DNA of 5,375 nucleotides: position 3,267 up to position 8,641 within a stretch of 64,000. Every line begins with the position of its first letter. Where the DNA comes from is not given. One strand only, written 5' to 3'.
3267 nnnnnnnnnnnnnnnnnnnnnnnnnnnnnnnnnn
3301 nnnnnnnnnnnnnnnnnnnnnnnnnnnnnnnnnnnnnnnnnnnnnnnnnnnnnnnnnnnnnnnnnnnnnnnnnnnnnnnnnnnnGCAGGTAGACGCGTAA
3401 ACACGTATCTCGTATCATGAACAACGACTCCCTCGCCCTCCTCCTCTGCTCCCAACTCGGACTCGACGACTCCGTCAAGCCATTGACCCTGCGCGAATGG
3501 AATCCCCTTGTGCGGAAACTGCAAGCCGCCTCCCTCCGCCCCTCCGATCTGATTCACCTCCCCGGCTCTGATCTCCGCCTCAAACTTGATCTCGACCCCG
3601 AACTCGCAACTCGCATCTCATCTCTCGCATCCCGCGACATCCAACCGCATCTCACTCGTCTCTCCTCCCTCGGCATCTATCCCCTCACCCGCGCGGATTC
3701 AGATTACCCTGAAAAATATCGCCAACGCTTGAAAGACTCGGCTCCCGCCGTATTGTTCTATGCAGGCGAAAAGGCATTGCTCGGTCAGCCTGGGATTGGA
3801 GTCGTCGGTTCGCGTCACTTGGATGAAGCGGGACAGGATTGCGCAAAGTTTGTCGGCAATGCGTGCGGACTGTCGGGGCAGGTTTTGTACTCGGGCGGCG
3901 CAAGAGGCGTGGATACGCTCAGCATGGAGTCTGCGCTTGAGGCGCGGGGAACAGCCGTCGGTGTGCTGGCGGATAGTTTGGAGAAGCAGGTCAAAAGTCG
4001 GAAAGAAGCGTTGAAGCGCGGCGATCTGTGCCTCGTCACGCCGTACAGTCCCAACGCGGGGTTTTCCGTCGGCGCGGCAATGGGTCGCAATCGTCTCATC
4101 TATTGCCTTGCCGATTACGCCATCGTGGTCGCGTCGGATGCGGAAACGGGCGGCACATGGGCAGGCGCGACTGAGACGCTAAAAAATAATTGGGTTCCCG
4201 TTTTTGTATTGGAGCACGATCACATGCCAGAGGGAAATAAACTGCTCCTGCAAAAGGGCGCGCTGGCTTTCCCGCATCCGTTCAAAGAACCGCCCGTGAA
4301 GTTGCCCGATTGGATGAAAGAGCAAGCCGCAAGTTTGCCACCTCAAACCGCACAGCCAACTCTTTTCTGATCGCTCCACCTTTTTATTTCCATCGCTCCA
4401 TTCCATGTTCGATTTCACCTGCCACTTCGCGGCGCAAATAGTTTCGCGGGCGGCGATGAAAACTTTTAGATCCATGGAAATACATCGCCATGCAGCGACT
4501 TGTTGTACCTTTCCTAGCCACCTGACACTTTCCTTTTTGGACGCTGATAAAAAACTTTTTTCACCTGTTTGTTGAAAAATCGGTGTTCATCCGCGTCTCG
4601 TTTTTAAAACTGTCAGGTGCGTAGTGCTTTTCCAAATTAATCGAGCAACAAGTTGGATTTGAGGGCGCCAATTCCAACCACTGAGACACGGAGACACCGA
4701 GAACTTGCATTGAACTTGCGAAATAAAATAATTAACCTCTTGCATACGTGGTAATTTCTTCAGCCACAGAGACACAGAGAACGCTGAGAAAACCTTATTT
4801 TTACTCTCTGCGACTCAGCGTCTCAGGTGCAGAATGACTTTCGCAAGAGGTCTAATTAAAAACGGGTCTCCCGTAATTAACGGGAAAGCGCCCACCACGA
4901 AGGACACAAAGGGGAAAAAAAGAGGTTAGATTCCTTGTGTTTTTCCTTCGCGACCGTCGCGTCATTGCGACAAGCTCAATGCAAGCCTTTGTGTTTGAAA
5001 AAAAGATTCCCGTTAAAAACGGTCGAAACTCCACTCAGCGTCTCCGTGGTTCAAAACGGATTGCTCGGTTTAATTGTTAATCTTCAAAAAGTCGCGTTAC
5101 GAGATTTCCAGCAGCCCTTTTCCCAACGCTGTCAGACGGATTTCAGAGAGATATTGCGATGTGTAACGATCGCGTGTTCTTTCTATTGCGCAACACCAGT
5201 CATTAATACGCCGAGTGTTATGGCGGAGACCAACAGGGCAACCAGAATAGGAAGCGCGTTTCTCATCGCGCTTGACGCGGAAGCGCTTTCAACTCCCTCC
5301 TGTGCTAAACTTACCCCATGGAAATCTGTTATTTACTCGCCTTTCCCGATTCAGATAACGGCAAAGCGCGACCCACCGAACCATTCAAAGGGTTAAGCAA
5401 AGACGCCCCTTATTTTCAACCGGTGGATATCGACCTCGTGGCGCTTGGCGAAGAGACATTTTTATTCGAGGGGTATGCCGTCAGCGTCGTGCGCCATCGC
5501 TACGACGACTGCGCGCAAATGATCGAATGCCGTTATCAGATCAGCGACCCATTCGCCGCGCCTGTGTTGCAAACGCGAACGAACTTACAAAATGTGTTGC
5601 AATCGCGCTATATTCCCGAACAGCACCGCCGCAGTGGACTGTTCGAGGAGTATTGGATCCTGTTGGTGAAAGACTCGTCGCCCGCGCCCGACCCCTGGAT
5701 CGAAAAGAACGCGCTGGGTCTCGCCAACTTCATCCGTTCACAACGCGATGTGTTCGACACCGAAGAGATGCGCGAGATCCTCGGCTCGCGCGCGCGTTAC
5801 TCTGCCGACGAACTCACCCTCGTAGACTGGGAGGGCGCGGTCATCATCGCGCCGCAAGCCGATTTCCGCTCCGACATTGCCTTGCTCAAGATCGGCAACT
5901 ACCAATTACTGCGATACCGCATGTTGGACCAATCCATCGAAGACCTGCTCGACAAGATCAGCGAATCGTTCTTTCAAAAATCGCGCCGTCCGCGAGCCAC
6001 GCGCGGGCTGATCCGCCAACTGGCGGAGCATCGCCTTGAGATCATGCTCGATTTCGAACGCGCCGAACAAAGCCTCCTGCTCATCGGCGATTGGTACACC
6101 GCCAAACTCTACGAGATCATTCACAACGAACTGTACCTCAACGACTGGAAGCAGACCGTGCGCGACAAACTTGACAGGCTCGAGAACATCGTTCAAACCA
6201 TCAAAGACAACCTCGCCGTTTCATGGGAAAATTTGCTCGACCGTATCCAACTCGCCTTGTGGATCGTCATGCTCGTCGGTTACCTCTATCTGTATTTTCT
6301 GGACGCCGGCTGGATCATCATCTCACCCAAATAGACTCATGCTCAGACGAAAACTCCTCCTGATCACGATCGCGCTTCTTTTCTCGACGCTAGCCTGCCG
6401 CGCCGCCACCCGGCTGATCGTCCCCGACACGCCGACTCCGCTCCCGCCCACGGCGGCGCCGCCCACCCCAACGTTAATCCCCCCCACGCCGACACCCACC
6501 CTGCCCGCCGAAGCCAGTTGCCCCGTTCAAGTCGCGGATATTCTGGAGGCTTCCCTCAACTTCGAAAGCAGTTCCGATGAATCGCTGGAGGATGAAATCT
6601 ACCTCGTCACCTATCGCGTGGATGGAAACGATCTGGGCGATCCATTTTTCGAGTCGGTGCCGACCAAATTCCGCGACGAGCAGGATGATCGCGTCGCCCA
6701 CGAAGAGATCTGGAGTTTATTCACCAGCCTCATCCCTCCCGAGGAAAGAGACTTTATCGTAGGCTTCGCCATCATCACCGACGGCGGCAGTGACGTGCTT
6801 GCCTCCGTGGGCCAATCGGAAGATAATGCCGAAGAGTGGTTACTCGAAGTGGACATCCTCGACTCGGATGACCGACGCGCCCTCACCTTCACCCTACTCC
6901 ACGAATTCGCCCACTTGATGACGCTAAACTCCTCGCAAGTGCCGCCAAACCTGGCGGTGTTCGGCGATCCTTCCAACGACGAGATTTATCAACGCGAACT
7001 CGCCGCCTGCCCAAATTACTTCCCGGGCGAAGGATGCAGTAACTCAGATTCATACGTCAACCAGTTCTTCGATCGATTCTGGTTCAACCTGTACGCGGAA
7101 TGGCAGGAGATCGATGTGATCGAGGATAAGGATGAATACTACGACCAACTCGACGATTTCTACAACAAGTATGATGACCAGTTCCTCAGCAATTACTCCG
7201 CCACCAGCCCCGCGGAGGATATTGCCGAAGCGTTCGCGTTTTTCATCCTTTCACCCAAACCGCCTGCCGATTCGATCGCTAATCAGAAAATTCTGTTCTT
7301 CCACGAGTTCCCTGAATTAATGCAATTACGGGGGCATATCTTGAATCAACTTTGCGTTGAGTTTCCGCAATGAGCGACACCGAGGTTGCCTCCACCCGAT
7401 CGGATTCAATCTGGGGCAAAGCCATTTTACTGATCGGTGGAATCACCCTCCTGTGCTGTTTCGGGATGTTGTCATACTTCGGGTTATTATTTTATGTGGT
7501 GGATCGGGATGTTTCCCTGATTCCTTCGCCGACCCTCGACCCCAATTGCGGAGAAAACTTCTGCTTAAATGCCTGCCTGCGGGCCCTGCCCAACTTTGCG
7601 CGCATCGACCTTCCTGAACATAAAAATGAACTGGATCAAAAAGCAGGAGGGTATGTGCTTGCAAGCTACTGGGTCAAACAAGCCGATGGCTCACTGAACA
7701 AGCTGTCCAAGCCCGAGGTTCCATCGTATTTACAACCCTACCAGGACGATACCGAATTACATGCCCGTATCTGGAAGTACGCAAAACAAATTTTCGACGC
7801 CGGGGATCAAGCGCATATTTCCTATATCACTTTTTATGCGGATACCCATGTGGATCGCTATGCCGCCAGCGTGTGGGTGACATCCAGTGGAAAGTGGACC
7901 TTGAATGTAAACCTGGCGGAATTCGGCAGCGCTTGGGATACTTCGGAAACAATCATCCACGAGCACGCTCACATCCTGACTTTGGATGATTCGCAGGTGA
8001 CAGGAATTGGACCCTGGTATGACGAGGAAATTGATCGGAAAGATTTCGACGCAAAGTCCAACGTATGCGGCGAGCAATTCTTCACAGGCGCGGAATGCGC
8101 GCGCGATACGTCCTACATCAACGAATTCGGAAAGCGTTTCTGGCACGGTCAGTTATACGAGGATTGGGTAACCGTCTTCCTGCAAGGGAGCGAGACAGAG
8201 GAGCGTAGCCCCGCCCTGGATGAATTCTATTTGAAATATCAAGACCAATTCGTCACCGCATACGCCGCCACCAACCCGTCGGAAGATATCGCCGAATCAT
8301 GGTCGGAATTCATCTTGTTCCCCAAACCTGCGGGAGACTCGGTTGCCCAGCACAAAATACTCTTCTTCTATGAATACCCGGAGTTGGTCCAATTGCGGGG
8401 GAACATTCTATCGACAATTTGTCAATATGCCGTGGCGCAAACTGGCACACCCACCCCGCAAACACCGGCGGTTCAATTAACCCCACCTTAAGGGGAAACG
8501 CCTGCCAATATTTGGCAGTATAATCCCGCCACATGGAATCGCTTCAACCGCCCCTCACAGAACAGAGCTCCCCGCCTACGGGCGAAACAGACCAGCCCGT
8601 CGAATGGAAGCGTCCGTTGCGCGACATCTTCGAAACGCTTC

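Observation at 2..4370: Three-gene DNA-processing operon: Cys-cluster protein, RecQ-PRTase fusion and DprA-like protein, a possible rearranged PsyrTA/RqlHI-type or ComFA-ComFC-DprA-type system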

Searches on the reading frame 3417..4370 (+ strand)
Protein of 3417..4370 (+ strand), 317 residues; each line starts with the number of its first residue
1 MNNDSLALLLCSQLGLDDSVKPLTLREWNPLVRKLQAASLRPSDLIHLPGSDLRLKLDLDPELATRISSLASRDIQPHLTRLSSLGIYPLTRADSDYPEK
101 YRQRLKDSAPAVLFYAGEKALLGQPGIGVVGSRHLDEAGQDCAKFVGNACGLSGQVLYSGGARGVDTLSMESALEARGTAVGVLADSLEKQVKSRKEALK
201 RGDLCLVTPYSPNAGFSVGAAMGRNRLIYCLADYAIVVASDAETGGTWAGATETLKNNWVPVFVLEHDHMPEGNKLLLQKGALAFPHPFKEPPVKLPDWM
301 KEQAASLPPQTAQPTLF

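Call 4: search_protein_families(library=pfam, proteins=[window:3417-4370:+], max_evalue=0.01)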
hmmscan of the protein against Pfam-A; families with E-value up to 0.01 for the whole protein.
window:3417-4370:+ (317 aa): 2 families
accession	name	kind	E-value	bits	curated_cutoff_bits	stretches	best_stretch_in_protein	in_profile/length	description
PF02481.21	DNA_processg_A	-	1.7e-33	116.1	29.6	1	85-282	5-207/212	DNA recombination-mediator protein A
PF18306.6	LDcluster4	-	2.3e-08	34.2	26.3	1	127-254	4-116/151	SLOG cluster4 family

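Call 5: search_protein_families(library=padloc, proteins=[window:3417-4370:+], max_evalue=0.01)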
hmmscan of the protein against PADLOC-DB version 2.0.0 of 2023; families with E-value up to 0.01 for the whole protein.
window:3417-4370:+ (317 aa): 3 families
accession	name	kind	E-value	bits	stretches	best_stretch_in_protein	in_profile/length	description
PDLC03927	PsyrA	-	2.3e-91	304.9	1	3-315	6-322/398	-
PDLC03961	ShosA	-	2.6e-23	80.8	1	76-266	68-259/303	-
PDLC02997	ShosA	-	4e-05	21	1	93-245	101-255/327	-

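Call 19: search_protein_families(library=ncbifam, proteins=[window:3417-4370:+], max_evalue=0.01)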
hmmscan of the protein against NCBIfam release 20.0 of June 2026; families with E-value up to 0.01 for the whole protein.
window:3417-4370:+ (317 aa): 3 families
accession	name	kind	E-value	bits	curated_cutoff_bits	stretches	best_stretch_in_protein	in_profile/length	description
TIGR00732.1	dprA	equivalog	3.8e-24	85.1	191.15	1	91-283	13-208/220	DNA-processing protein DprA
NF008007.0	PRK10736.1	equivalog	1.7e-18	66.9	495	1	58-285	43-273/374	DNA-protecting protein DprA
TIGR00725.1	TIGR00725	hypoth_equivalog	7.2e-05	22.3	106.9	1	127-187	4-64/159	TIGR00725 family protein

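Call 30: search_solved_structures(query=window:3417-4370:+, max_evalue=0.01)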
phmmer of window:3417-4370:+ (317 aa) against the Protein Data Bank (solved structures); distinct sequences matched with E-value up to 0.01: 8.
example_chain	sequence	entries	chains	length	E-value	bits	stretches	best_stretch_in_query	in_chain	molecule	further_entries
5mll_A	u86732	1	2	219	5.4e-08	35.5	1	105-282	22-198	DNA processing chain A (DprA)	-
3uqz_A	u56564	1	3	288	5.6e-08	35.5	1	108-246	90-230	DNA processing protein DprA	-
4ljr_A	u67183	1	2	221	5.7e-08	35.5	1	105-282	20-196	DNA processing chain A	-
4ljk_A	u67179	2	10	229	6.2e-08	35.3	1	105-282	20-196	DNA processing chain A (DprA)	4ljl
3maj_A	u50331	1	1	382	8.9e-06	28.2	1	43-192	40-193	DNA processing chain A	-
8zva_A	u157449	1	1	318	0.00051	22.5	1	85-245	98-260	DNA processing protein DprA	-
9vzo_A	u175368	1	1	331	0.00055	22.3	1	85-245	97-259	DprA-like antitoxin protein ShosA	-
6d9y_A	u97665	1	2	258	0.0073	18.7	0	150-248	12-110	Short-chain dehydrogenase/reductase SDR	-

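Call 64: find_related_loci(query=window:3417-4367:+, collection=viral_contigs, flank=6000)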
Query window:3417-4367:+ (317 aa) in viral_contigs; peptide patterns used: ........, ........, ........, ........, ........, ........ (x = any residue, [..] = any of these).
15 stretches matched a pattern, but none encodes a relative of the query by tblastn (E <= 1e-3).

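Call 80: search_dna_similar(query=window:3417-4367:+, collection=plasmids, mode=protein, max_rows=15, max_evalue=1e-10)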
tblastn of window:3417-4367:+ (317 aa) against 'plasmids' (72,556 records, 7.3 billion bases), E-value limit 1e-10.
Records with a match: 4; places in all: 4; records where one place covers at least 80% of the query: 3.
Best place of each record, by identity: <60% 4.
By first word of the organism name: Escherichia 1; Nostoc 1; Acinetobacter 1; Sinorhizobium 1.
By predicted mobility (MOB-suite, as given by PLSDB): non-mobilizable 3; conjugative 1.
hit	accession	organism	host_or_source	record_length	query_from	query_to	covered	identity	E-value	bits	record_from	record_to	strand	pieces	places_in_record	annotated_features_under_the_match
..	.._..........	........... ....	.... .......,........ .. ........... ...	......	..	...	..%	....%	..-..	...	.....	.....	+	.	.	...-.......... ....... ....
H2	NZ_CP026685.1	Nostoc sp. 'Peltigera membranacea cyanobiont' N6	Lichen thallus,Peltigera membranacea ...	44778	21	286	84%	41.0%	6e-45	170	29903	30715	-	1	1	DNA-processing protein DprA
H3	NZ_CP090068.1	Acinetobacter sp. SH20PTE14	pig manure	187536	21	285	84%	36.8%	2e-36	146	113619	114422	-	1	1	DNA-processing protein DprA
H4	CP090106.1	Sinorhizobium meliloti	Medicago,Cell culture,Plant nodule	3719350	23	241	69%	41.3%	3e-38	151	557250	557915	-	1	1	none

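Call 81: get_annotated_region(hit=H1, flank=5000)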
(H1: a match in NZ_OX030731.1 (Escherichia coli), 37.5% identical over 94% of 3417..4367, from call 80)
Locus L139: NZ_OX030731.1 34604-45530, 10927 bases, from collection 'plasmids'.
description: Escherichia coli isolate 68 plasmid P3, complete sequence
organism: Escherichia coli (NCBI taxid 562)
taxonomy: Bacteria; Pseudomonadota; Gammaproteobacteria; Enterobacterales; Enterobacteriaceae; Escherichia; Escherichia coli
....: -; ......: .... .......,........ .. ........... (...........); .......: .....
typing (MOB-suite, as given by PLSDB): conjugative; replicon IncFIA,IncFIC; relaxase MOBF; mating-pair formation MPF_F
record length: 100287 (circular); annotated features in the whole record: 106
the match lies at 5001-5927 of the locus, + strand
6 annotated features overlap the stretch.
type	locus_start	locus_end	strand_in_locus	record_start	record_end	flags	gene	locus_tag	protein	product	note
CDS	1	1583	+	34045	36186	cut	-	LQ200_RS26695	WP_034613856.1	N-6 DNA methylase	GO:0006306 - DNA methylation [Evidence IEA]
CDS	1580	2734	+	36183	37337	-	-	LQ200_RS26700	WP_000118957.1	restriction endonuclease subunit S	GO:0006304 - DNA modification [Evidence IEA]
CDS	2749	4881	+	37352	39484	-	-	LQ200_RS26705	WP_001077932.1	RecQ family ATP-dependent DNA helicase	GO:0006310 - DNA recombination [Evidence IEA]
CDS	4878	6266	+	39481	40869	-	-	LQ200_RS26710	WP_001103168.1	DNA-processing protein DprA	GO:0009294 - DNA-mediated transformation [Evidence IEA]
CDS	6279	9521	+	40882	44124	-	-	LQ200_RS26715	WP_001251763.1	type I restriction endonuclease subunit R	-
CDS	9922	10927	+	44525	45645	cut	-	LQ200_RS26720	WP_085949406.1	IS3-like element ISSen4 family transposase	-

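Call 82: get_annotated_region(hit=H2, flank=5000)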
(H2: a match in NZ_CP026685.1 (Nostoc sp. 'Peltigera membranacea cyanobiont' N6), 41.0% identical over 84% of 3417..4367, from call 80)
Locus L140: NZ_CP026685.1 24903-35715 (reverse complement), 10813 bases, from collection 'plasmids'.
description: Nostoc sp. 'Peltigera membranacea cyanobiont' N6 plasmid pNPM3, complete sequence
organism: Nostoc sp. 'Peltigera membranacea cyanobiont' N6 (NCBI taxid 1261031)
taxonomy: Bacteria; Cyanobacteriota; Cyanophyceae; Nostocales; Nostocaceae; Nostoc; Nostoc sp. 'Peltigera membranacea cyanobiont' N6
host: -; source: Lichen thallus,Peltigera membranacea thallus; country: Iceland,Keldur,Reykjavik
typing (MOB-suite, as given by PLSDB): non-mobilizable
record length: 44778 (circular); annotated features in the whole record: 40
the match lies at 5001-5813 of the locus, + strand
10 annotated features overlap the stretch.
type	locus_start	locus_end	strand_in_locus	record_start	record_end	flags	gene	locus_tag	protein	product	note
CDS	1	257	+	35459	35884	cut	-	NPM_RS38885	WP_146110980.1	hypothetical protein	-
CDS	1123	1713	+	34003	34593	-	-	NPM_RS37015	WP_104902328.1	ParA family protein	-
CDS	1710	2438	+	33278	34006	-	-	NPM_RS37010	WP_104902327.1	ParB N-terminal domain-containing protein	-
CDS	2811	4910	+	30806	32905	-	-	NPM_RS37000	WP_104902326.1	RecQ family ATP-dependent DNA helicase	GO:0006310 - DNA recombination [Evidence IEA]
CDS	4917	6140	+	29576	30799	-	-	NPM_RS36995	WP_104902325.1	DNA-processing protein DprA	GO:0030420 - establishment of competence for transformation [Evidence IEA]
CDS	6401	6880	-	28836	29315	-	-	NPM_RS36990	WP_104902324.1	hypothetical protein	-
CDS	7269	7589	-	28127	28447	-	-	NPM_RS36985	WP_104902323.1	hypothetical protein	-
CDS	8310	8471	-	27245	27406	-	-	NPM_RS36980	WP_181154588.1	hypothetical protein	-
CDS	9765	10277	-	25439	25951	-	-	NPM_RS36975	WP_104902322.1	hypothetical protein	-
CDS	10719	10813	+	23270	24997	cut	mobV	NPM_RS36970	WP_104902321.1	MobV family relaxase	GO:0006310 - DNA recombination [Evidence IEA]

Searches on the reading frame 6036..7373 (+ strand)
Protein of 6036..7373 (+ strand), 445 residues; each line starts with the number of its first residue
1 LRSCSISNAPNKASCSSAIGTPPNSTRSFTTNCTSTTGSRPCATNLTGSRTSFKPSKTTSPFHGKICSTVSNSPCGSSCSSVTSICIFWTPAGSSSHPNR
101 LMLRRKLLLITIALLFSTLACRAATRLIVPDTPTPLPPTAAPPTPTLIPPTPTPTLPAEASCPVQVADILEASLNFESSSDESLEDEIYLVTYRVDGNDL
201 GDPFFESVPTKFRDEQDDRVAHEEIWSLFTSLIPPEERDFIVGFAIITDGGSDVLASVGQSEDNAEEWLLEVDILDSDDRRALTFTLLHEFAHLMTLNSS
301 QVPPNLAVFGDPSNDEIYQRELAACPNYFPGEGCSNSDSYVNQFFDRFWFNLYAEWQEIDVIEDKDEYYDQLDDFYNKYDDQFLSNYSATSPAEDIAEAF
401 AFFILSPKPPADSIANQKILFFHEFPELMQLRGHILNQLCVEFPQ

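Call 4: search_protein_families(library=pfam, proteins=[window:6036-7373:+], max_evalue=0.01)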
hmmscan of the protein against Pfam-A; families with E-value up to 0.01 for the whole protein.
window:6036-7373:+ (445 aa): 2 families
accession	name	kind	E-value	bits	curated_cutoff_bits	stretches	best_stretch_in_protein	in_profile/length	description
PF15887.11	Peptidase_Mx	-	0.0015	18.4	27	1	364-404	119-164/236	Putative zinc-binding metallo-peptidase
PF15890.11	Peptidase_Mx1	-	0.0021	17.9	25.6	0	378-413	167-202/240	Putative zinc-binding metallo-peptidase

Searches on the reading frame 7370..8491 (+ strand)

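Call 18: search_protein_families(library=pfam, proteins=[window:7370-8491:+], max_evalue=1)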
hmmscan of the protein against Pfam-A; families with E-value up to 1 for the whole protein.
window:7370-8491:+ (373 aa): 3 families
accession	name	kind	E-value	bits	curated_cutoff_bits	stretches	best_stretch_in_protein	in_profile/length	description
PF15887.11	Peptidase_Mx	-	0.00012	22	27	1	270-315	116-164/236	Putative zinc-binding metallo-peptidase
PF06167.18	Peptidase_M90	-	0.015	15.3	26.2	1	185-254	138-205/243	Glucose-regulated metallo-peptidase M90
PF15890.11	Peptidase_Mx1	-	0.033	14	25.6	1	290-317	168-195/240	Putative zinc-binding metallo-peptidase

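Call 28: search_protein_families(library=padloc, proteins=[window:7370-8491:+], max_evalue=0.01)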
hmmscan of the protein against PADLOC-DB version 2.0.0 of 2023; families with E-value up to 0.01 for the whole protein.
window:7370-8491:+ (373 aa): 0 families
